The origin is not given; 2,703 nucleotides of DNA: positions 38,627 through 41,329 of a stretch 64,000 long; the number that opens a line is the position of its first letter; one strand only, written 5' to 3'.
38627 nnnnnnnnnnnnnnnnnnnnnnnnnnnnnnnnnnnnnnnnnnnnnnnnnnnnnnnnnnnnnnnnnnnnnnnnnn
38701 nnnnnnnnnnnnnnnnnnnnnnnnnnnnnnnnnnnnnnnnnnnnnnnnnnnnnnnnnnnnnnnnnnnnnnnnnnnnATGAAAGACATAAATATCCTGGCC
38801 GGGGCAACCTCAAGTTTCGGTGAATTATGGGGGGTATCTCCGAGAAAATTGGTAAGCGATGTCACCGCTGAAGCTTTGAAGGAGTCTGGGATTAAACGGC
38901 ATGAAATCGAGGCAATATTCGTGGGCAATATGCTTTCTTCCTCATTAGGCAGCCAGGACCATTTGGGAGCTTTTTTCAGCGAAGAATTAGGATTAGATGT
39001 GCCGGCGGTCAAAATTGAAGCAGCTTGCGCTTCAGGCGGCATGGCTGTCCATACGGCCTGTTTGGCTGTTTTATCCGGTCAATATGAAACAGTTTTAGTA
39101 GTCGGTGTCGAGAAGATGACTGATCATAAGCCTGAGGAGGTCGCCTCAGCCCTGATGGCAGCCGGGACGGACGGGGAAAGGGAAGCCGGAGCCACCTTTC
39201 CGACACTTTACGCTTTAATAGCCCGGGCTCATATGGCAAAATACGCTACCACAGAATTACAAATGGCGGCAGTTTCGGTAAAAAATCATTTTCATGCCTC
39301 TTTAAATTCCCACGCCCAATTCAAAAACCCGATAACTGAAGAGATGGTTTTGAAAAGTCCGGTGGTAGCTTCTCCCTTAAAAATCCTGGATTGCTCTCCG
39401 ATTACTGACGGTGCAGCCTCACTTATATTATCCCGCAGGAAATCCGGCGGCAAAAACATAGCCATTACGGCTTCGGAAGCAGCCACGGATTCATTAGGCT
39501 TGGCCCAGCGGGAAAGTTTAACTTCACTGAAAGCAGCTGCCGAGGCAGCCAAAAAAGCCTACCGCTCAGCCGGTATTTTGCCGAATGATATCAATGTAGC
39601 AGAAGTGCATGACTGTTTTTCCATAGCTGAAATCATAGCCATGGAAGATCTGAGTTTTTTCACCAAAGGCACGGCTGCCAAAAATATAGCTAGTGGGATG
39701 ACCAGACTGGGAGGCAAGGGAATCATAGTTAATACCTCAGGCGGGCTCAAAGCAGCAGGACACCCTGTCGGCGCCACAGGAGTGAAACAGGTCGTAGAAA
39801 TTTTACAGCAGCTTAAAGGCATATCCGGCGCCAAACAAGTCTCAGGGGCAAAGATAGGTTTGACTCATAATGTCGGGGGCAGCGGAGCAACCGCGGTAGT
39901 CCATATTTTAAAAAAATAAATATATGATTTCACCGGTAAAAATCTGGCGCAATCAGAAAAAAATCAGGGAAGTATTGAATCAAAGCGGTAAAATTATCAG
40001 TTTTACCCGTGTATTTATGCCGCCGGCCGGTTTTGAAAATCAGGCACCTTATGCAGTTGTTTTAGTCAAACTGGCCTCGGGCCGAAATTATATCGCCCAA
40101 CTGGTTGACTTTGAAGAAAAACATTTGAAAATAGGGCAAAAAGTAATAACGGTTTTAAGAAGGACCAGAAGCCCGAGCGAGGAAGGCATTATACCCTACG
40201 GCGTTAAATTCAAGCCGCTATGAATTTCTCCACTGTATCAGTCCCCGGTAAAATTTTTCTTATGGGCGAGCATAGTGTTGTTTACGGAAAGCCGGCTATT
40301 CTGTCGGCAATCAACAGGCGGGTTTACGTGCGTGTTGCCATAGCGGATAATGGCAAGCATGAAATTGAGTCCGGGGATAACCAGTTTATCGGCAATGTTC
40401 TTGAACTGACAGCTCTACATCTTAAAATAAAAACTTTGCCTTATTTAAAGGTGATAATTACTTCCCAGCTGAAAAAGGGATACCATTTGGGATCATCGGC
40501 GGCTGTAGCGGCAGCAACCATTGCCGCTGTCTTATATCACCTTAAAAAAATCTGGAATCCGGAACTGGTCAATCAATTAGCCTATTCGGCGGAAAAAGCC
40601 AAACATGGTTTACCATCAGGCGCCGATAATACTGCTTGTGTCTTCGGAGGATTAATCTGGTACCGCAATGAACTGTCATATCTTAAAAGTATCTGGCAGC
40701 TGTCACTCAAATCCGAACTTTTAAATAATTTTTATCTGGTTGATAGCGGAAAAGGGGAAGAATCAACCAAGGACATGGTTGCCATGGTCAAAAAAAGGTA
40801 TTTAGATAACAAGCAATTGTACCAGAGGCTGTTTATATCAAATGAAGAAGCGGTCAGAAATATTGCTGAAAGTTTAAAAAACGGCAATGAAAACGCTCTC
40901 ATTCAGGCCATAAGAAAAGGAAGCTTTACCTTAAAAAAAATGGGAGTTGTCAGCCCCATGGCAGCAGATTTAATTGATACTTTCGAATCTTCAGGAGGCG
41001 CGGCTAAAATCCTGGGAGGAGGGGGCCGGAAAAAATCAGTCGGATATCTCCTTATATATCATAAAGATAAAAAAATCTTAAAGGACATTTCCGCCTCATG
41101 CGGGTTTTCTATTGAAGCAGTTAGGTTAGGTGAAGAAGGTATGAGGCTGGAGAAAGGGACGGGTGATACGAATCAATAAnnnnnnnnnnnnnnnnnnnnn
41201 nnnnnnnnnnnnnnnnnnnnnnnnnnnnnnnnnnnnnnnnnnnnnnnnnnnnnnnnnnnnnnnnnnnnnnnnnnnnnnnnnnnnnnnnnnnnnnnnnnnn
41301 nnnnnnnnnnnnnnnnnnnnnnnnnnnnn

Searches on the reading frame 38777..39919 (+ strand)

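Call 73: search_protein_families(library=pfam, proteins=[window:38777-39919:+], max_evalue=0.00001)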
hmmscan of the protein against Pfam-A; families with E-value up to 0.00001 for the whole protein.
window:38777-39919:+ (380 aa): 5 families
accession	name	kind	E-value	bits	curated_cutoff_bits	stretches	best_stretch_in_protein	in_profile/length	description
PF22691.2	Thiolase_C_1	-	1.1e-39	135.9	28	1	236-380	3-144/144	Thiolase C-terminal domain-like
PF00108.29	Thiolase_N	-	9.5e-28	97.7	26.4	1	15-221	16-259/260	Thiolase, N-terminal domain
PF00109.32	ketoacyl-synt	-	6.9e-11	42.7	20.8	1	59-133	149-223/252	Beta-ketoacyl synthase, N-terminal domain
PF02803.24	Thiolase_C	-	2.9e-10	40.3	27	1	253-349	23-100/123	Thiolase, C-terminal domain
PF08545.16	ACP_syn_III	-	2.8e-07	30.7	24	0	80-116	3-39/80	3-Oxoacyl-[acyl-carrier-protein (ACP)] synthase III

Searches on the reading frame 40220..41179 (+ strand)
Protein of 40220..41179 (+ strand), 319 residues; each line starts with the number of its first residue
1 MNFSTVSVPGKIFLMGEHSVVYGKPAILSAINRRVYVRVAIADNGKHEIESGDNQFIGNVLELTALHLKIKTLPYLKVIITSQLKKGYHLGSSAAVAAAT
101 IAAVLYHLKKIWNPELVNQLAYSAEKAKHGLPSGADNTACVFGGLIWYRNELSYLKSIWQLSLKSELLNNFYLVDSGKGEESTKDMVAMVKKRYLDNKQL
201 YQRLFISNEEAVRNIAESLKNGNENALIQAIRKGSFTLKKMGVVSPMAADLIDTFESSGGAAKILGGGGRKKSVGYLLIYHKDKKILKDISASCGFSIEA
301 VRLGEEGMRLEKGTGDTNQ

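Call 73: search_protein_families(library=pfam, proteins=[window:40220-41179:+], max_evalue=0.00001)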
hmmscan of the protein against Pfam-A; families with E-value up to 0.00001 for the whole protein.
window:40220-41179:+ (319 aa): 1 family
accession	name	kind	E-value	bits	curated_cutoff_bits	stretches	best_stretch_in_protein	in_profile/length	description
PF00288.32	GHMP_kinases_N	-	1.9e-12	47.7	22.3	1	71-144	15-87/87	GHMP kinases N terminal domain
